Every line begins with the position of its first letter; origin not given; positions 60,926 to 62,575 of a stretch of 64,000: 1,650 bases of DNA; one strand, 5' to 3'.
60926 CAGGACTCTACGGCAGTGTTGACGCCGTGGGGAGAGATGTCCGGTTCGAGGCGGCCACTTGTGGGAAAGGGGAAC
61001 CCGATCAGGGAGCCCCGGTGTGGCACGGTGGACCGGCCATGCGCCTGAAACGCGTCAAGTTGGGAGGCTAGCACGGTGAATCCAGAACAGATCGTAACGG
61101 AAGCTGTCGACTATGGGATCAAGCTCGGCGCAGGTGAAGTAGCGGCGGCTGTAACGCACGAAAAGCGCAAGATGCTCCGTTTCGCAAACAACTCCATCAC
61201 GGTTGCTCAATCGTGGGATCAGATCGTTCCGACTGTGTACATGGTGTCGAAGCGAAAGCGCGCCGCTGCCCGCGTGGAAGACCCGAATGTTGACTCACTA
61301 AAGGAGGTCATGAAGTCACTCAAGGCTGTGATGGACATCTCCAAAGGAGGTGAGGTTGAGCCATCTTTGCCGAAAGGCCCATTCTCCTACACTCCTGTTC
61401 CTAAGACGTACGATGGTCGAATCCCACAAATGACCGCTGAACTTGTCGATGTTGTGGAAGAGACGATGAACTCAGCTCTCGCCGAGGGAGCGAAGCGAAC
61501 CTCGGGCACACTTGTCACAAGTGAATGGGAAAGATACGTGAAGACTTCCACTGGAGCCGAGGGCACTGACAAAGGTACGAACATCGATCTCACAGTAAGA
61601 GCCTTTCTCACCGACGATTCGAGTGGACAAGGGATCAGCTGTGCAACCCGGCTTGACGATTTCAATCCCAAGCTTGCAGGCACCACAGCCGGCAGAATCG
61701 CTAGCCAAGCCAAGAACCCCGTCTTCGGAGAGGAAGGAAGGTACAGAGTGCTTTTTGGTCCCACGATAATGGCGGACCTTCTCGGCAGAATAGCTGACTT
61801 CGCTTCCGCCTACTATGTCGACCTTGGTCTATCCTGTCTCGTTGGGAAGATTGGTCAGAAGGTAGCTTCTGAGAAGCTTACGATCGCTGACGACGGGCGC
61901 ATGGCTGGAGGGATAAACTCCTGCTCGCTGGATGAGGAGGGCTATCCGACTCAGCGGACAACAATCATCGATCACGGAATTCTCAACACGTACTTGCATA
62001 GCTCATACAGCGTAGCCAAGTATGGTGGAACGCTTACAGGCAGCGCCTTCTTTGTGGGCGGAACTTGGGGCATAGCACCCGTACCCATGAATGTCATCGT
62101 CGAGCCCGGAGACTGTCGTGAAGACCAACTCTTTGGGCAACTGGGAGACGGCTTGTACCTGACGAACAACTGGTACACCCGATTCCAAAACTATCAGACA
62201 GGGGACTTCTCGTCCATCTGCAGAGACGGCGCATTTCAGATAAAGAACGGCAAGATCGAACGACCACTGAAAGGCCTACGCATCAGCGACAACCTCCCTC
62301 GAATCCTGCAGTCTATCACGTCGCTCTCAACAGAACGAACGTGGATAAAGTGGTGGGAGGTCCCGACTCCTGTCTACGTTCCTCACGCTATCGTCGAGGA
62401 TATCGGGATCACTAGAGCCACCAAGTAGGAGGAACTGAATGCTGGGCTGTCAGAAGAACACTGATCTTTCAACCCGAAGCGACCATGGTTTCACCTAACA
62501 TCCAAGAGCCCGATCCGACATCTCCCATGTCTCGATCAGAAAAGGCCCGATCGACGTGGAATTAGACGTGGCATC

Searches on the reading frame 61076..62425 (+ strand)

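Call 27: search_protein_families(library=ncbifam, proteins=[window:61076-62425:+], max_evalue=1e-10)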
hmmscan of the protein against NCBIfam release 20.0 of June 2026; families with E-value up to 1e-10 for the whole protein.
window:61076-62425:+ (450 aa): 3 families
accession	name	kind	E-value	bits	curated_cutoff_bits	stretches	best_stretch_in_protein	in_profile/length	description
NF008268.0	PRK11040.1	equivalog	6.7e-17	61.3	438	1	199-418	216-422/446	metalloprotease PmbA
NF040952.1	Arch_mtprotase_TldD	equivalog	9.4e-15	54.3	635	1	203-420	197-411/443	zinc metalloprotease TldD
NF008006.0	PRK10735.1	equivalog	1.3e-14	53.5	513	1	251-403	277-427/481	metalloprotease TldD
